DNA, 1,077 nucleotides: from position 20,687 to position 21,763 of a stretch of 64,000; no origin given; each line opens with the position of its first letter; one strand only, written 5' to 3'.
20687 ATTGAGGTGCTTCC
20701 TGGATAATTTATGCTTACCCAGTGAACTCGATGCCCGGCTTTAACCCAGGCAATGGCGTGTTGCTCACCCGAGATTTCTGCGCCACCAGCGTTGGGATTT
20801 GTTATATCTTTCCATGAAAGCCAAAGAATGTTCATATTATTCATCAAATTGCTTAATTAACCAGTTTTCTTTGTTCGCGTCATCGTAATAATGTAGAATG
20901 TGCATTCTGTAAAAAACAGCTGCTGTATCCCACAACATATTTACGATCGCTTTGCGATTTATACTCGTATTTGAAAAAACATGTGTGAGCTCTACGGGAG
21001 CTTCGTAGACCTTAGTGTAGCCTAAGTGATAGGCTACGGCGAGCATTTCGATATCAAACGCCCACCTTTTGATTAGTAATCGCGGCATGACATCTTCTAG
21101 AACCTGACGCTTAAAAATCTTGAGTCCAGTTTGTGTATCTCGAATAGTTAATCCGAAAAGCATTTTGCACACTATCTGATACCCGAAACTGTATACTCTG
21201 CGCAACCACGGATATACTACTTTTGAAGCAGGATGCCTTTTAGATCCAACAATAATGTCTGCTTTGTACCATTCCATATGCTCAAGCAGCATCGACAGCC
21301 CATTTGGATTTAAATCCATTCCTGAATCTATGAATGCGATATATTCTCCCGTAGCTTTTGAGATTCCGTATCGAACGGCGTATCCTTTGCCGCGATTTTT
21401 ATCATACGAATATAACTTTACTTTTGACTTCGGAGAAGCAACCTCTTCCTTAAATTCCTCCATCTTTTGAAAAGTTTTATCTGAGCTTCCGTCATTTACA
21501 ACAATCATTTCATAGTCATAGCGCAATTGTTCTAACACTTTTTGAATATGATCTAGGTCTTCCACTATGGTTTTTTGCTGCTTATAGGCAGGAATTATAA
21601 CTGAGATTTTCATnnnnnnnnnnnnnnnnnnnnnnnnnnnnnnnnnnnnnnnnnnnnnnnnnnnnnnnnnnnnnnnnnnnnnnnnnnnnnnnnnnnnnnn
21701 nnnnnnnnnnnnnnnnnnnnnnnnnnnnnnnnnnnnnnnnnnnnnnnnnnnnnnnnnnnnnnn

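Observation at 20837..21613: Dpm1/ArnC-like polyprenyl-phosphate sugar transferase as the likely donor-supplying enzyme for the GT-C paralogs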

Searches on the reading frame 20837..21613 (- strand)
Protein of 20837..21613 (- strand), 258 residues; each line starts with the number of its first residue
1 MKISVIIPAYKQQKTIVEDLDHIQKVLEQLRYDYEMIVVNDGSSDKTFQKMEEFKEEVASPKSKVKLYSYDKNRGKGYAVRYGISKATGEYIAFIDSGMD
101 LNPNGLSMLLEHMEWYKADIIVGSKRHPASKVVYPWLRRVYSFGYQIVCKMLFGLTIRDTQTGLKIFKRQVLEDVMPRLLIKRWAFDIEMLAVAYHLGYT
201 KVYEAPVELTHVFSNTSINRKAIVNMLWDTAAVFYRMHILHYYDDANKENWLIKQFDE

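Call 6: search_protein_families(library=pfam, proteins=[window:20837-21613:-], max_evalue=0.01)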
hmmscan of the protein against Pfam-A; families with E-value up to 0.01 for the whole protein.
window:20837-21613:- (258 aa): 4 families
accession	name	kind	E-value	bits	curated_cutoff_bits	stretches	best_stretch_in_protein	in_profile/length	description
PF00535.33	Glycos_transf_2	-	3e-27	96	23.3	1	4-175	1-167/168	Glycosyl transferase family 2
PF10111.15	Glyco_tranf_2_2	-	2.1e-09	37.7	27.3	1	4-101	1-94/276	Glycosyltransferase like family 2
PF13641.12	Glyco_tranf_2_3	-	3.7e-05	24.3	27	1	3-199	3-199/230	Glycosyltransferase like family 2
PF13733.12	Glyco_transf_7N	-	0.0056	16.7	27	0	2-51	48-96/134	N-terminal region of glycosyl transferase group 7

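Call 7: search_protein_families(library=ncbifam, proteins=[window:20837-21613:-], max_evalue=0.01)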
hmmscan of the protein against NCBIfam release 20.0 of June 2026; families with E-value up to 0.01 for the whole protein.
window:20837-21613:- (258 aa): 24 families
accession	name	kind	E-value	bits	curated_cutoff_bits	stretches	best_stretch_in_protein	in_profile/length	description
NF047588.1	GlcsyltransPgfSStrep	equivalog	9e-20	71.1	500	1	1-176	1-168/308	glycosyltransferase PgfS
TIGR03937.1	PgaC_IcaA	equivalog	1.8e-16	60.1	422.3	1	2-114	46-151/407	poly-beta-1,6-N-acetyl-D-glucosamine synthase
NF038302.1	EPS_HpsE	equivalog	1.2e-14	54.1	300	1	1-97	1-95/307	hormogonium polysaccharide biosynthesis glycosyltransferase HpsE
NF047683.1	TeichurnBiosyTuaG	equivalog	4.8e-14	52.6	400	1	2-114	7-112/252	teichuronic acid biosynthesis protein TuaG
NF007986.1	PRK10714.1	equivalog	6.5e-14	51.7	529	1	2-176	7-173/316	undecaprenyl-phosphate 4-deoxy-4-formamido-L-arabinose transferase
NF007482.0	PRK10073.1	equivalog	1e-13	51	423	1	2-114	7-111/334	glycosyltransferase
NF041875.1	EPS_EpsD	equivalog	7e-13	48.7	370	1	3-136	1-128/325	exopolysaccharide biosynthesis glycosyltransferase EpsD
NF010496.0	PRK13915.1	equivalog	1.5e-12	47.3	262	1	2-99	32-127/307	glucosyl-3-phosphoglycerate synthase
NF058614.1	PPMAGASynPpgS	equivalog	1.7e-11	43.9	370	1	4-212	3-199/226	polyprenyl-phospho-N-acetylgalactosaminyl synthase PpgS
TIGR04017.1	WcaA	equivalog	3e-11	43.4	495.75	1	3-116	7-113/279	colanic acid biosynthesis glycosyltransferase WcaA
NF038299.1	EPS_HpsN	equivalog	4e-11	42.5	425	1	2-119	2-109/317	hormogonium polysaccharide biosynthesis glycosyltransferase HpsN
NF007453.0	PRK10018.1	equivalog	4.8e-11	42.8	382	1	3-116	8-114/280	colanic acid biosynthesis glycosyltransferase WcaA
TIGR04283.1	glyco_like_mftF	equivalog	1.1e-10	41.5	182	1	3-113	1-97/221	TIGR04283 family arsenosugar biosynthesis glycosyltransferase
NF050050.1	ProtGlycPglI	equivalog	1.2e-10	41.2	500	1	2-114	3-109/306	GalNAc(5)-diNAcBac-PP-undecaprenol beta-1,3-glucosyltransferase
TIGR04182.1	glyco_TIGR04182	equivalog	6.5e-10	38.9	325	1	3-210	2-191/293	S-layer glycoprotein N-glycosyltransferase AglJ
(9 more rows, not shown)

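Call 11: search_solved_structures(query=window:20837-21613:-, max_evalue=0.001, show_alignments=3)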
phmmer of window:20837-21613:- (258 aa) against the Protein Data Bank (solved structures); distinct sequences matched with E-value up to 0.001: 31.
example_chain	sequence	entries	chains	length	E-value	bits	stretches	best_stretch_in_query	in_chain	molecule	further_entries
5mlz_A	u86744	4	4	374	1.3e-14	57.8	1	1-206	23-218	Dolichol monophosphate mannose synthase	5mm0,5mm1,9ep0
2z87_A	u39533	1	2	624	4.7e-12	49.5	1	3-112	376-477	Chondroitin synthase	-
2z86_A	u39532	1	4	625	4.8e-12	49.5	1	3-112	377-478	Chondroitin synthase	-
5eke_A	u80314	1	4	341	4.7e-10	42.9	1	2-171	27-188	Uncharacterized glycosyltransferase sll0501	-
5ekp_C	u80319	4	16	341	4.7e-10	42.9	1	2-171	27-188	Uncharacterized glycosyltransferase sll0501 | Glycosyltransferase sll0501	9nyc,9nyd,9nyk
9nye_A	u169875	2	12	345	4.8e-10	42.9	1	2-171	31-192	Glycosyltransferase sll0501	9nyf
9hwj_A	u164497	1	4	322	5.7e-10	42.7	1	2-176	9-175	Undecaprenyl-phosphate 4-deoxy-4-formamido-L-arabinose transferase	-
5tz8_A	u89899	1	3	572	1.1e-09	41.7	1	1-122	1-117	Glycosyl transferase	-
5tze_C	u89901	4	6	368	8.3e-09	38.9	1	1-122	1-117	Glycosyl transferase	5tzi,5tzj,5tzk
3bcv_A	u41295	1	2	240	3.2e-08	37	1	2-121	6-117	Putative glycosyltransferase protein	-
9bhc_C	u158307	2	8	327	4.4e-08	36.5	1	2-178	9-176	Undecaprenyl-phosphate 4-deoxy-4-formamido-L-arabinose transferase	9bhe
6p61_A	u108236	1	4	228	4.5e-08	36.4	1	3-113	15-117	Glycosyltransferase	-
8vxh_A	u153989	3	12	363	5.8e-08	36.1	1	2-178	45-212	Undecaprenyl-phosphate 4-deoxy-4-formamido-L-arabinose transferase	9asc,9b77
5hea_A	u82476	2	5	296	4.2e-07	33.3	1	3-99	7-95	Putative glycosyltransferase (GalT1)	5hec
8bz8_A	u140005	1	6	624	2.6e-05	27.4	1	1-121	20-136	Glycosyltransferase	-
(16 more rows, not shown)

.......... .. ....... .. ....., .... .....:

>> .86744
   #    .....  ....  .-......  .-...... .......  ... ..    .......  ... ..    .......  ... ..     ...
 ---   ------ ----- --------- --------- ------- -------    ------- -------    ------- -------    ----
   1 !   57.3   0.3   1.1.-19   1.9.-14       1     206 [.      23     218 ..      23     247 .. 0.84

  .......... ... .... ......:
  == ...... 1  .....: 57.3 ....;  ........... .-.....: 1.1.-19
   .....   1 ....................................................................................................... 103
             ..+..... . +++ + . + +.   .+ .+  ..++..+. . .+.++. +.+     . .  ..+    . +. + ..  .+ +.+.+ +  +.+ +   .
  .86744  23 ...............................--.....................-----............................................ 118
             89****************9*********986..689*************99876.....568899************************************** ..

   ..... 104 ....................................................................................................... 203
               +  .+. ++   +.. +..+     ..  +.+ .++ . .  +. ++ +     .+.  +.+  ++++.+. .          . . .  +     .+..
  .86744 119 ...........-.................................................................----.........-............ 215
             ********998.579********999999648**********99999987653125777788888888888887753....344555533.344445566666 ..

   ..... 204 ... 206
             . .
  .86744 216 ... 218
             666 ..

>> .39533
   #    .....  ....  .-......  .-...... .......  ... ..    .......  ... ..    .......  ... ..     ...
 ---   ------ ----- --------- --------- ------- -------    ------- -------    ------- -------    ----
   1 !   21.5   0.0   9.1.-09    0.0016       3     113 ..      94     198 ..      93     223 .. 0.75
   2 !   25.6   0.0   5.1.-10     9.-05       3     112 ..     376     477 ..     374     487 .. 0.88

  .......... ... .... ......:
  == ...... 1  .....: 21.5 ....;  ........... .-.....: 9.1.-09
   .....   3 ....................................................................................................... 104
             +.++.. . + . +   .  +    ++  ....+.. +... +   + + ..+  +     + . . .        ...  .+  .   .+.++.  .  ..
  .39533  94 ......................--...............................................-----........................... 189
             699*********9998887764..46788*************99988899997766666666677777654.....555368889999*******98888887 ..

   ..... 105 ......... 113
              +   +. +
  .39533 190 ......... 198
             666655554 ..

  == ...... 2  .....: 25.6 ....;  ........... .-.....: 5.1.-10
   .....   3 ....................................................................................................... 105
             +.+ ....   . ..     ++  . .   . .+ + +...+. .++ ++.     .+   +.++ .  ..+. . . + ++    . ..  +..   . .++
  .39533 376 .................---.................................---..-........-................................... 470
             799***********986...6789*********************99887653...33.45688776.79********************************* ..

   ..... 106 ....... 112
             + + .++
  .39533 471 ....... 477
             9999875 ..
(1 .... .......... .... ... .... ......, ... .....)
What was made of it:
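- The N-terminal half matches many GT2s, for example chondroitin synthase at 4.7e-12 and PgaC at 1.8e-16 (calls 7, 11).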

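Call 15: find_encoding_contigs(protein=window:20837-21613:-, flank=10000, max_places=6)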
Protein window:20837-21613:- (258 aa): 1 contig read that carries it; 1 place shown.
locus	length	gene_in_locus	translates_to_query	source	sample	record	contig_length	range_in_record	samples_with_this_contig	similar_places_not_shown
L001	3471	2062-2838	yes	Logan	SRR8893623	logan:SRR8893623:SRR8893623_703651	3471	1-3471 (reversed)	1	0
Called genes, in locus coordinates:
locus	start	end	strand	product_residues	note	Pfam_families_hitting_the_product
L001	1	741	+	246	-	?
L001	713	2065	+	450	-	PF01943:Polysacc_synt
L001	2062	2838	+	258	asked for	PF00535:Glycos_transf_2, PF10111:Glyco_tranf_2_2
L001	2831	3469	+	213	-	?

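Call 16: find_homologous_proteins(query=window:20837-21613:-, max_evalue=1e-10)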
Query window:20837-21613:- (258 aa): 5763 proteins with E <= 1e-10 among 6439 candidates; the best 120 are listed.
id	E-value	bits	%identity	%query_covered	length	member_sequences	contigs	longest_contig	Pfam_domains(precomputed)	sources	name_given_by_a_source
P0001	3.3e-170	582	100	100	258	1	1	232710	PF10111.15,PF00535.33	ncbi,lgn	-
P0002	7.6e-142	489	79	100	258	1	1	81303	PF10111.15,PF00535.33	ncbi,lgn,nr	ncbi:MAG: glycosyltransferase [bacterium]|nr:glycosyltransferase [bacterium]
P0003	2.4e-140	485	81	100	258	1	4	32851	PF10111.15,PF13641.13,PF00535.33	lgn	-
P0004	1.5e-139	482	79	100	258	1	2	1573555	PF10111.15,PF13641.13,PF00535.33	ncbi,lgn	-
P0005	1.7e-139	482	80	100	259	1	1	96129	PF10111.15,PF00535.33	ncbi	-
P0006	9.2e-137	473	78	100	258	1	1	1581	PF10111.15,PF00535.33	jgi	jgi:glycosyltransferase involved in cell wall biosynthesis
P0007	7.6e-133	460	77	97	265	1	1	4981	PF10111.15,PF00535.33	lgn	-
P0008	1.3e-132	459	75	99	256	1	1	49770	PF10111.15,PF00535.33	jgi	jgi:glycosyltransferase involved in cell wall biosynthesis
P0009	1.8e-132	459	77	97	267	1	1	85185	PF10111.15,PF00535.33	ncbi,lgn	-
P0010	3.7e-132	458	76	97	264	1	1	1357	PF10111.15,PF00535.33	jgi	jgi:glycosyltransferase involved in cell wall biosynthesis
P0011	6.3e-130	450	75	100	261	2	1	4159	PF10111.15,PF00535.33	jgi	jgi:glycosyltransferase involved in cell wall biosynthesis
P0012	7.7e-129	447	74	98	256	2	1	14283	PF10111.15,PF00535.33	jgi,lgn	-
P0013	6.1e-127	441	75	100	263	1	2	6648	PF10111.15,PF00535.33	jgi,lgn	jgi:glycosyltransferase involved in cell wall biosynthesis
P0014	1.0e-123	430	70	98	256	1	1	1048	PF10111.15,PF00535.33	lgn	-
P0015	1.8e-123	429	72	97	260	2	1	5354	PF10111.15,PF00535.33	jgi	jgi:glycosyltransferase involved in cell wall biosynthesis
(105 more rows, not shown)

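Call 19: find_related_loci(query=A1, collection=genome_contigs, flank=10000)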
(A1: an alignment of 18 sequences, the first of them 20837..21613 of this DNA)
Query A1 (258 aa) in genome_contigs; peptide patterns used: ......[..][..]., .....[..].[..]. (x = any residue, [..] = any of these).
588 stretches matched a pattern; 566 encode a relative of the query (tblastn E <= 1e-3); the best 80 are kept; 80 distinct loci.
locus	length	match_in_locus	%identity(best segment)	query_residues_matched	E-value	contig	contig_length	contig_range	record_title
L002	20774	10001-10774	79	1-258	2e-148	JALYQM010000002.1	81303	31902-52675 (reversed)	MAG: bacterium isolate MDV bin63 SD1454-56_k127_19502, whole genome shotgun sequence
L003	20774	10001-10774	79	1-258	2e-146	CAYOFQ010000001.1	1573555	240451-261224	MAG TPA_asm: uncultured Gammaproteobacteria bacterium isolate SRP342105_co1_162 genome assembly, contig: NODE_1_length_1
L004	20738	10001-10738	61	2-254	8e-106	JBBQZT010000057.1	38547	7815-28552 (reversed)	MAG: Chloroflexia bacterium isolate Co_metawrap_2250 Cmw_2250_k141_4705091_length_38547_cov_30.0000, whole genome shotgu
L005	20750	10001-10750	77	2-251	4e-138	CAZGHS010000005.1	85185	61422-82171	MAG TPA_asm: uncultured Gammaproteobacteria bacterium isolate SRP286056_co1_760 genome assembly, contig: NODE_220_length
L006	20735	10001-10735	61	3-251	4e-104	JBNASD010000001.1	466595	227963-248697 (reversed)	MAG: Microgenomates group bacterium isolate Kamch4336-1-MF-07 bin3.fa-1, whole genome shotgun sequence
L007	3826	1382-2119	61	3-252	2e-104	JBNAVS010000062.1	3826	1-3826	MAG: Microgenomates group bacterium isolate Kamch4342-D-MF-044 bin36_IDBA_re-assembly_contigs.fa-62, whole genome shotgu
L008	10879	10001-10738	62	3-251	8e-103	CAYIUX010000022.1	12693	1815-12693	MAG TPA_asm: uncultured Gammaproteobacteria bacterium isolate ERP119705_co5_62 genome assembly, contig: NODE_6243_length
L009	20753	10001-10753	58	3-252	2e-101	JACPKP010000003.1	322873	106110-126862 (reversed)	MAG: Candidatus Daviesbacteria bacterium isolate NC_groundwater_498_Ag_S-0.1um_40_17 S35_SO-1_scaffold_25374, whole geno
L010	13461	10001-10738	59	3-251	2e-100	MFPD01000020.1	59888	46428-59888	MAG: Candidatus Levybacteria bacterium RIFCSPLOWO2_02_FULL_37_18 rifcsplowo2_02_scaffold_660, whole genome shotgun seque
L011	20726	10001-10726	61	3-251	3e-100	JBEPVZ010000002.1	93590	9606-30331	MAG: Candidatus Daviesbacteria bacterium isolate 22E.vamb.044 NODE_185_length_93590_cov_6.827188, whole genome shotgun s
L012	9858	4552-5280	58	3-252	7e-100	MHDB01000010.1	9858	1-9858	MAG: Candidatus Woykebacteria bacterium RIFCSPLOWO2_01_FULL_43_14 rifcsplowo2_01_scaffold_17746, whole genome shotgun se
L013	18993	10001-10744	60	3-251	4e-100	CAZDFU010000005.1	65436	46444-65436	MAG TPA_asm: uncultured Gammaproteobacteria bacterium isolate binchicken_co251_985 genome assembly, contig: NODE_624_len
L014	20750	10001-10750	57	3-251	6e-100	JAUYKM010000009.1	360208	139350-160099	MAG: Candidatus Daviesbacteria bacterium isolate C24_metabat.bin.195_sub C24_k141_65138, whole genome shotgun sequence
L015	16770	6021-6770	58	3-251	4e-99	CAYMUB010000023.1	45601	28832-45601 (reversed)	MAG TPA_asm: uncultured Gammaproteobacteria bacterium isolate binchicken_co203_488 genome assembly, contig: k141_4251520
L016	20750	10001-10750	56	1-251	2e-99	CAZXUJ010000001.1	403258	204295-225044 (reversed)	MAG TPA_asm: uncultured Candidatus Saccharibacteria bacterium isolate SRP192515_co1_190 genome assembly, contig: NODE_6_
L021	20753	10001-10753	56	3-252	1e-98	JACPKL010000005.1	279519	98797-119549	MAG: Candidatus Daviesbacteria bacterium isolate NC_groundwater_493_Ag_S-0.1um_36_17 S35_SO-1_scaffold_124290, whole gen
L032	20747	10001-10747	57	3-252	7e-97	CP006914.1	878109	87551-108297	Candidate division WWE3 bacterium RAAC2_WWE3_1 chromosome, complete genome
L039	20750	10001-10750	56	3-251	3e-96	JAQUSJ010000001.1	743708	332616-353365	MAG: Candidatus Daviesbacteria bacterium isolate STD1_94 NODE_9_length_743708_cov_15.213565_Sandtown_D1, whole genome sh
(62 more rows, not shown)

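Call 23: predict_structure(alignment_id=A1)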
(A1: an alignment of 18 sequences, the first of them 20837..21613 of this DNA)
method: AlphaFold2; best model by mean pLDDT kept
length: 258 residues; sequences in the alignment: 18
mean_pLDDT: 86.0   pTM: 0.81
mean pLDDT of the five models: 86.0, 84.7, 84.6, 80.7, 77.9
residues with pLDDT >= 90: 125; 70-90: 112; 50-70: 19; < 50: 2
segments of 3 or more residues with pLDDT < 50: none
pLDDT, mean of each block of 10 residues (from residue 1): 93 93 92 94 92 96 95 85 90 82 81 90 81 76 85 85 84 88 82 94 81 60 87 92 89 60
secondary structure, 60 per line:
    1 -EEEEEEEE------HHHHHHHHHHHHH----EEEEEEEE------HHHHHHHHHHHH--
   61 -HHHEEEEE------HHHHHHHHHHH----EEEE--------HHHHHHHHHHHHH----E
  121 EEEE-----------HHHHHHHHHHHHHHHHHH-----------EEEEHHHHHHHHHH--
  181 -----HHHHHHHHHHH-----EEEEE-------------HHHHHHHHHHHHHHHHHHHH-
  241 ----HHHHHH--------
elements in order: E2-9 H16-28 E33-40 H47-58 E65-69 H76-86 E91-94 H103-115 E120-124 H136-153 E165-168 H169-178 H186-196 E202-206 H220-239 H245-250
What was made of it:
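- On Polyisoprenyl-phosphate glycosyltransferases (PI-GT; Dpm1/GtrB/ArnC class of GT2): The predicted structure has a GT-A topology, pLDDT 86 (call 23).
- The model has pLDDT 86 and pTM 0.81 (call 23).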

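Call 25: search_solved_structures(query=A1, max_evalue=0.001, show_alignments=4)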
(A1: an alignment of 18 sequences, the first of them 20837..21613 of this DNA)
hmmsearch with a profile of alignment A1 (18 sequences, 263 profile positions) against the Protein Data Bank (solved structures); distinct sequences matched with E-value up to 0.001: 35.
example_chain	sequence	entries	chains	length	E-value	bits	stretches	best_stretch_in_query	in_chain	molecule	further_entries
5mlz_A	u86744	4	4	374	4.4e-22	82.3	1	3-176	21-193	Dolichol monophosphate mannose synthase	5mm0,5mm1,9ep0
2z87_A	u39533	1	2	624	6.9e-19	71.8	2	6-113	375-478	Chondroitin synthase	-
2z86_A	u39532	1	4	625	6.9e-19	71.8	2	6-113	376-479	Chondroitin synthase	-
5ekp_C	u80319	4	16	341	9e-18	68.1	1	4-126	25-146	Uncharacterized glycosyltransferase sll0501 | Glycosyltransferase sll0501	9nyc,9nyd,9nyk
5eke_A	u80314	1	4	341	9e-18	68.1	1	4-126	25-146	Uncharacterized glycosyltransferase sll0501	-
9nye_A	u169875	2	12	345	9.3e-18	68.1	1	4-126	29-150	Glycosyltransferase sll0501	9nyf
6p61_A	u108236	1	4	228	6e-13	52.3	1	4-114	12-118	Glycosyltransferase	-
9hwj_A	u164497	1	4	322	5.6e-12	49.2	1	5-176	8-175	Undecaprenyl-phosphate 4-deoxy-4-formamido-L-arabinose transferase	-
3bcv_A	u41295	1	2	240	8.2e-12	48.6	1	6-126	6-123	Putative glycosyltransferase protein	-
5tze_C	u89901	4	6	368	9.6e-11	45.1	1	5-108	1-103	Glycosyl transferase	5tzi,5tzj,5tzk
5tz8_A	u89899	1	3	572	1.2e-10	44.8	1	5-107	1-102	Glycosyl transferase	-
5hea_A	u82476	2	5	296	3.7e-10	43.2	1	4-102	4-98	Putative glycosyltransferase (GalT1)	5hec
3l7i_A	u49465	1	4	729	3.9e-10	43.1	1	5-114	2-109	Teichoic acid biosynthesis protein F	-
3l7j_A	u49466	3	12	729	3.9e-10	43.1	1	5-114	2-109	Teichoic acid biosynthesis protein F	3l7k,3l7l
3l7m_A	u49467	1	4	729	3.9e-10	43.1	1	5-114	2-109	Teichoic acid biosynthesis protein F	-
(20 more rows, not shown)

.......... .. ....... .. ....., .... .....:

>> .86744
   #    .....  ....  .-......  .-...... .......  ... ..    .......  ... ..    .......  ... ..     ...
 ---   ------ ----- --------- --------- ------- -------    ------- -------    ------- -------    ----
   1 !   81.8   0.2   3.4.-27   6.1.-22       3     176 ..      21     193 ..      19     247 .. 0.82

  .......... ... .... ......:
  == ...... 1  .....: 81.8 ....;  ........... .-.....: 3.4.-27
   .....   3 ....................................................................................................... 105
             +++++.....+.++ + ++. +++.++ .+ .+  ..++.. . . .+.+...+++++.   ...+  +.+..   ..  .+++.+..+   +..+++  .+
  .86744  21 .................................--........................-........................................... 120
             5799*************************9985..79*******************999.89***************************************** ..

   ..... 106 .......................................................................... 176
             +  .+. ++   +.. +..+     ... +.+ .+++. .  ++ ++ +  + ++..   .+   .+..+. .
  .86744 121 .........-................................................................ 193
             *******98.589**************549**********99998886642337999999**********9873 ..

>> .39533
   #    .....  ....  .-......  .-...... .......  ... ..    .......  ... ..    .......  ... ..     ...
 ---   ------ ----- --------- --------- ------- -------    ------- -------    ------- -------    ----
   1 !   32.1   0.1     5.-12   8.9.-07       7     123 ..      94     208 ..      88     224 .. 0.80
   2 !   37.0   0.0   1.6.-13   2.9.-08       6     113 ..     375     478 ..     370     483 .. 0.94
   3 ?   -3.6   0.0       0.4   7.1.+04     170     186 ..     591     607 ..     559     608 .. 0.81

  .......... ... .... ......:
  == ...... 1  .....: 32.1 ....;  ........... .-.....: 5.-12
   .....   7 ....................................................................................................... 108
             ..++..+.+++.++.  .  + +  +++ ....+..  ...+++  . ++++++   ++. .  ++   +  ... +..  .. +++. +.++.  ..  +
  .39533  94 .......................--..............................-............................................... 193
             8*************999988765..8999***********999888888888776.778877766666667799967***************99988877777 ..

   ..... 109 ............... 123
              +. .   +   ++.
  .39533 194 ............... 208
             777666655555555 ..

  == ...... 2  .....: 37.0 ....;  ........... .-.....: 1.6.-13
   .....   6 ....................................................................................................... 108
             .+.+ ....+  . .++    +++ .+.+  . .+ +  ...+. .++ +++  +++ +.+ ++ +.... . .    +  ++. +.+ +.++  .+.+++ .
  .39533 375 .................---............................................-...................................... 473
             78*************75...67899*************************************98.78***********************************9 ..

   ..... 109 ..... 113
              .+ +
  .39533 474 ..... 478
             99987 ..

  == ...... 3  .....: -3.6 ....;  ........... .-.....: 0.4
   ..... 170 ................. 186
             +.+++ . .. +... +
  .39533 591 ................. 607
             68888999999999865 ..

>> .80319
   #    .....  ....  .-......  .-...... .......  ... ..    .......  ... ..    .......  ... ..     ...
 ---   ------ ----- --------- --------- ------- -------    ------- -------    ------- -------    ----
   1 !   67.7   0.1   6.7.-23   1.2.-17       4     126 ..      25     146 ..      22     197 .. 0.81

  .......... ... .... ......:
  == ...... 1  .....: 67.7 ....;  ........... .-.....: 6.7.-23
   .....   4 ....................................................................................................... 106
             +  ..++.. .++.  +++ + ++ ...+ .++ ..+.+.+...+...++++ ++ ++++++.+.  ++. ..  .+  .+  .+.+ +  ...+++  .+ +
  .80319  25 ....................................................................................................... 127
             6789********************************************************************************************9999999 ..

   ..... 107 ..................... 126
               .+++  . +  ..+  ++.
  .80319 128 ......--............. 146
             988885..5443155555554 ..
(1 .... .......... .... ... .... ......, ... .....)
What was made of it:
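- With the family profile PfDPMS reaches 4.4e-22 (call 25).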
